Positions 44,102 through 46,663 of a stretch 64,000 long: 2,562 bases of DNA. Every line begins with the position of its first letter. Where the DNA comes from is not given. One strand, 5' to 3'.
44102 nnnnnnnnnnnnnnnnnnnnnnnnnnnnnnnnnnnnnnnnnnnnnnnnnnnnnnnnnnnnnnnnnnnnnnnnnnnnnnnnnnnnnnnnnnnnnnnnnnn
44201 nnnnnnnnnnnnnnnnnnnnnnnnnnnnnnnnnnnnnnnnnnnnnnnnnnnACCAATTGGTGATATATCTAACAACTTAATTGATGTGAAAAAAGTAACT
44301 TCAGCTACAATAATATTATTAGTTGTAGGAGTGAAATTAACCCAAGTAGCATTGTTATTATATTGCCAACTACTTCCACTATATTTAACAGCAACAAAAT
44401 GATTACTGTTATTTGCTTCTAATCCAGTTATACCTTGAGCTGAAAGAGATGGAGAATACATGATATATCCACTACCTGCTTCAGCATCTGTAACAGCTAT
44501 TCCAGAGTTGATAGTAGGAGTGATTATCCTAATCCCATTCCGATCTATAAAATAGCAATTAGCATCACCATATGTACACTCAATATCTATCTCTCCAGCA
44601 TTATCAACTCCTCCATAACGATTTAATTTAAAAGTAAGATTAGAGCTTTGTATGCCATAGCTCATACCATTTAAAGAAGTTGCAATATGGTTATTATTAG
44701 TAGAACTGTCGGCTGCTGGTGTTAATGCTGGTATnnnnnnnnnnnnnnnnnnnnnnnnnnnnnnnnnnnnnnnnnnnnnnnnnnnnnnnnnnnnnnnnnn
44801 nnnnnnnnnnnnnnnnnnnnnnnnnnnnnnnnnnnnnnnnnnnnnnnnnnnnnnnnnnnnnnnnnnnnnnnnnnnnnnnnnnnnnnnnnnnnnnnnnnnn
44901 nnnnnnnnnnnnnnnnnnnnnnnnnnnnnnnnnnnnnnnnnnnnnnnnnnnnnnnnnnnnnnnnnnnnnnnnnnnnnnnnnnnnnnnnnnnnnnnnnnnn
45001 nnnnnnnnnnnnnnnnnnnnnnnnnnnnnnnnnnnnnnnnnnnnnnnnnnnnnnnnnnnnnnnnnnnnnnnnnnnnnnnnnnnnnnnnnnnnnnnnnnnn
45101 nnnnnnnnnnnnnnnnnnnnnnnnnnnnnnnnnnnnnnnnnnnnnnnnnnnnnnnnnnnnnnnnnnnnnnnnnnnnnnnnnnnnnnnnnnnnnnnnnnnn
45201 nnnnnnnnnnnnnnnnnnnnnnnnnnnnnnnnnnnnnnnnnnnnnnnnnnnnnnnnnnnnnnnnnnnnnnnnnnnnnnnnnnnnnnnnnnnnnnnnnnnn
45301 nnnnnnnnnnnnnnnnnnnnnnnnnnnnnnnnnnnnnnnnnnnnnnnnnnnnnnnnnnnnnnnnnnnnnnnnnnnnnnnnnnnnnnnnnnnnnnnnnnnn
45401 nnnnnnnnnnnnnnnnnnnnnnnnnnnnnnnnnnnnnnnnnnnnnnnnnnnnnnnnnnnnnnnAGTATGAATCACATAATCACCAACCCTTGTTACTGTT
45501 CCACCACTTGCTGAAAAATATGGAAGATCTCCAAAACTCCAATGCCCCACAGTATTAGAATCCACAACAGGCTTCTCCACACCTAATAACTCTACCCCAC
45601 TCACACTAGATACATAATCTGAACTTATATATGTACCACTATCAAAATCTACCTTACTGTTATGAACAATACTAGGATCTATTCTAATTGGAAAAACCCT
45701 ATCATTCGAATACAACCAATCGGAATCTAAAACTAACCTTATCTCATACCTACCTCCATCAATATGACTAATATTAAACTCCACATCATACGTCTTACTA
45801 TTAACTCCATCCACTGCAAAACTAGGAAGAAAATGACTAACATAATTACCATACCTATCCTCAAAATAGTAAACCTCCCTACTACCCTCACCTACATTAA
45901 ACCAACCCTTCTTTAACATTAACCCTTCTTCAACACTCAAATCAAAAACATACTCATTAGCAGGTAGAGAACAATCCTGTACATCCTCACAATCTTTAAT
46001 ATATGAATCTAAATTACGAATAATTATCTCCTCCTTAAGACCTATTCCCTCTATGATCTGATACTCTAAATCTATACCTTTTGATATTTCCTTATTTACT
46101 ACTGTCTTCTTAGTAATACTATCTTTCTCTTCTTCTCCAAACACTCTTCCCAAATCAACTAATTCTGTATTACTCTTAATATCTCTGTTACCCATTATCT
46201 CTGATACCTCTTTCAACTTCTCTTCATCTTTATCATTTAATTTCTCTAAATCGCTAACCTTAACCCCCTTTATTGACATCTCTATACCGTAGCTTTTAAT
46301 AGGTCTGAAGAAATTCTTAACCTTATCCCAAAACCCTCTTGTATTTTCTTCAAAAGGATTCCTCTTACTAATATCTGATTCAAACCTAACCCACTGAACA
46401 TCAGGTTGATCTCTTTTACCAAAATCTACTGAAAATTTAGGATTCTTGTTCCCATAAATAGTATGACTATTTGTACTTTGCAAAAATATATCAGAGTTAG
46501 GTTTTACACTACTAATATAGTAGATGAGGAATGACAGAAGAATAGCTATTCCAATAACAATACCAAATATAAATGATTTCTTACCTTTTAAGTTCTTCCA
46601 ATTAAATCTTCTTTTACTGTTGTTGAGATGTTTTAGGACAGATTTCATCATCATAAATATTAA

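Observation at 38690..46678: Giant 2662-aa LamG-repeat surface protein inside the type IV pilus locus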

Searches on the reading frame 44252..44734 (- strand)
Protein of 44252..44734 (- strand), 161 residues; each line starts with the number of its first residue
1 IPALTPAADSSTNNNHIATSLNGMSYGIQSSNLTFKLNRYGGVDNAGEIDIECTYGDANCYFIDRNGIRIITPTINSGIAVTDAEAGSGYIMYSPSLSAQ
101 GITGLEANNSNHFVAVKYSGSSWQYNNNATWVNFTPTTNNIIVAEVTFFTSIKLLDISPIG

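Call 39: search_protein_families(library=pfam, proteins=[window:44252-44734:-], max_evalue=10)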
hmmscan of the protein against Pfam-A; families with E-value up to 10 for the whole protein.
seq(161 aa): 1 family
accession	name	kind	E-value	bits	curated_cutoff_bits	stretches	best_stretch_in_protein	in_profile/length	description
PF03391.21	Nepo_coat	-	0.0076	16.2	22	1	43-93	110-159/167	Nepovirus coat protein, central domain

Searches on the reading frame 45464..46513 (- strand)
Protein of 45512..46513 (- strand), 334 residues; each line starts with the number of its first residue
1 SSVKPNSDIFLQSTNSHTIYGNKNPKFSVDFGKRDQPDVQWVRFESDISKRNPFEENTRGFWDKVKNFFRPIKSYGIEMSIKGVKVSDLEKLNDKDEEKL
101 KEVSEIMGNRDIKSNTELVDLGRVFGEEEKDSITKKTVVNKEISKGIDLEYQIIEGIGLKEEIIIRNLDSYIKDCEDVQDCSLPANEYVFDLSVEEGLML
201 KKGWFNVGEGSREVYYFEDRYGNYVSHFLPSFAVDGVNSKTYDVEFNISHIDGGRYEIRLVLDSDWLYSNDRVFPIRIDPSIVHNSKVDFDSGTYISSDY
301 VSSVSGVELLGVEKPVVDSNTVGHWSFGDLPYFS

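Call 39: search_protein_families(library=pfam, proteins=[window:45512-46513:-], max_evalue=10)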
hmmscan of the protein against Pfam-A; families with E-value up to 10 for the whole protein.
seq(334 aa): 0 families

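Call 40: predict_structure(alignment_id=A2)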
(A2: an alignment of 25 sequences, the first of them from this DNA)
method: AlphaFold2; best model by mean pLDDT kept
length: 350 residues; sequences in the alignment: 25
mean_pLDDT: 71.5   pTM: 0.70
mean pLDDT of the five models: 71.5, 70.9, 70.8, 70.4, 68.4
residues with pLDDT >= 90: 67; 70-90: 143; 50-70: 73; < 50: 67
segments of 3 or more residues with pLDDT < 50: 1-4, 123-132, 289-315, 325-332, 334-339, 341-347
pLDDT, mean of each block of 10 residues (from residue 1): 56 82 87 87 90 67 71 91 80 58 55 75 46 69 86 79 78 58 84 95 72 86 88 83 91 94 87 86 67 34 33 47 47 46 46
secondary structure, 60 per line:
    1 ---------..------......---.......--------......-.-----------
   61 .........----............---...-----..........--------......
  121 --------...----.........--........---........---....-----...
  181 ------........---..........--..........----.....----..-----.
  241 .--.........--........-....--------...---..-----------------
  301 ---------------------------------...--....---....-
elements in order: E18-23 E27-33 E42-47 H61-69 E74-85 H97-106 E115-120 E136-144 E147-154 E158-165 H169-172 E187-194 E198-207 E210-219 E224-228 E244-252 E255-262 H264-267 E276-278 E334-336 E339-342 E346-349

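Call 62: search_solved_structures(query=A2, max_evalue=1)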
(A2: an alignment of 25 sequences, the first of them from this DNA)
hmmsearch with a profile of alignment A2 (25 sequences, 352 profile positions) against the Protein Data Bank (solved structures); distinct sequences matched with E-value up to 1: 1.
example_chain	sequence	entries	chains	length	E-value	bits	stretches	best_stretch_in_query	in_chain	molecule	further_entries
1pv9_A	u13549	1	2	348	0.95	11.6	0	58-128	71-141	Xaa-Pro dipeptidase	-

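Call 67: find_related_loci(query=A2, collection=metagenome_contigs, flank=10000)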
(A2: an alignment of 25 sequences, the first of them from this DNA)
Query A2 (350 aa) in metagenome_contigs; peptide patterns used: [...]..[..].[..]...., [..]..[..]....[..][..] (x = any residue, [..] = any of these).
523 stretches matched a pattern; 152 encode a relative of the query (tblastn E <= 1e-3); the best 80 are kept; 80 distinct loci.
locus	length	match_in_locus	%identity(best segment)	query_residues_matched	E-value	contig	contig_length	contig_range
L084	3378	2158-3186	72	3-344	4e-177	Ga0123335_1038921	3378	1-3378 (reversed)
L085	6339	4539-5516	54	4-327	9e-119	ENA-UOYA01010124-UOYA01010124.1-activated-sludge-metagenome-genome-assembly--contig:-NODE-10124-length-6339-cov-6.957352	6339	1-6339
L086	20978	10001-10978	53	4-327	6e-118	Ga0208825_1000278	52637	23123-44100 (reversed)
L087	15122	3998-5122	47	4-340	1e-106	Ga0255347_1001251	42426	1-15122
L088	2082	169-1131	46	3-325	4e-99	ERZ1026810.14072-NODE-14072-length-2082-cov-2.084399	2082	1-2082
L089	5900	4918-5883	47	3-325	3e-93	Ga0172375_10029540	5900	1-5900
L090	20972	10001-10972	44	3-327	3e-91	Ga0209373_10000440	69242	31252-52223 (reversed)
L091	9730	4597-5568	44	3-350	3e-90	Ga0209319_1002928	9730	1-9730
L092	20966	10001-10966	45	3-325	4e-90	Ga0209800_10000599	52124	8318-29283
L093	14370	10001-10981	43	3-349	8e-90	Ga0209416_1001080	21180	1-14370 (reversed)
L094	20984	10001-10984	42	3-338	5e-89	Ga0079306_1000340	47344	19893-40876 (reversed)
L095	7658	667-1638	44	1-329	3e-89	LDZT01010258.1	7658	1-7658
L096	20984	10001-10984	44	3-350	1e-88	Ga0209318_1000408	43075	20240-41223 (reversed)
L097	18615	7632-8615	44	3-350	1e-88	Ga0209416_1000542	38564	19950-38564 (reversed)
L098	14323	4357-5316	45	4-327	9e-89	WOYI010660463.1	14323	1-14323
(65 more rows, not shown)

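Call 72: search_protein_representatives(alignment_id=A2)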
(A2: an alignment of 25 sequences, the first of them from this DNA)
Query: 25 sequences, 352 profile positions. Proteins with E-value up to 0.001 (for the whole library): 3047; up to 1e-10: 538; up to 1e-30: 182. The best 150 are listed.
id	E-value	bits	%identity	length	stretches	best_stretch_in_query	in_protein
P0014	4.7e-166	568.4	-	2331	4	2-351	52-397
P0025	2.8e-159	546.2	-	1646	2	2-352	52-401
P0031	5.0e-157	538.8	-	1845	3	2-351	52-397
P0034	5.4e-156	535.4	-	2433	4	2-351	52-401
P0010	2.0e-154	530.2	-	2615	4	2-351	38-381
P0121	1.3e-151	520.9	-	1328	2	2-351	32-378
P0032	8.8e-150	514.9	-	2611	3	2-349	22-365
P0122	9.8e-149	511.5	-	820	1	2-350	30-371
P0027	6.0e-148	508.9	-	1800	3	2-351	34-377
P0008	4.3e-147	506.1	-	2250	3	2-351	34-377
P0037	5.0e-147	505.9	-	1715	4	2-314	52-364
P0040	6.3e-147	505.5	-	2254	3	2-351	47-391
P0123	2.3e-146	503.7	-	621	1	2-351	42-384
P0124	2.3e-145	500.4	-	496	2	2-333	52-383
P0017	2.7e-145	500.2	-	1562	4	2-313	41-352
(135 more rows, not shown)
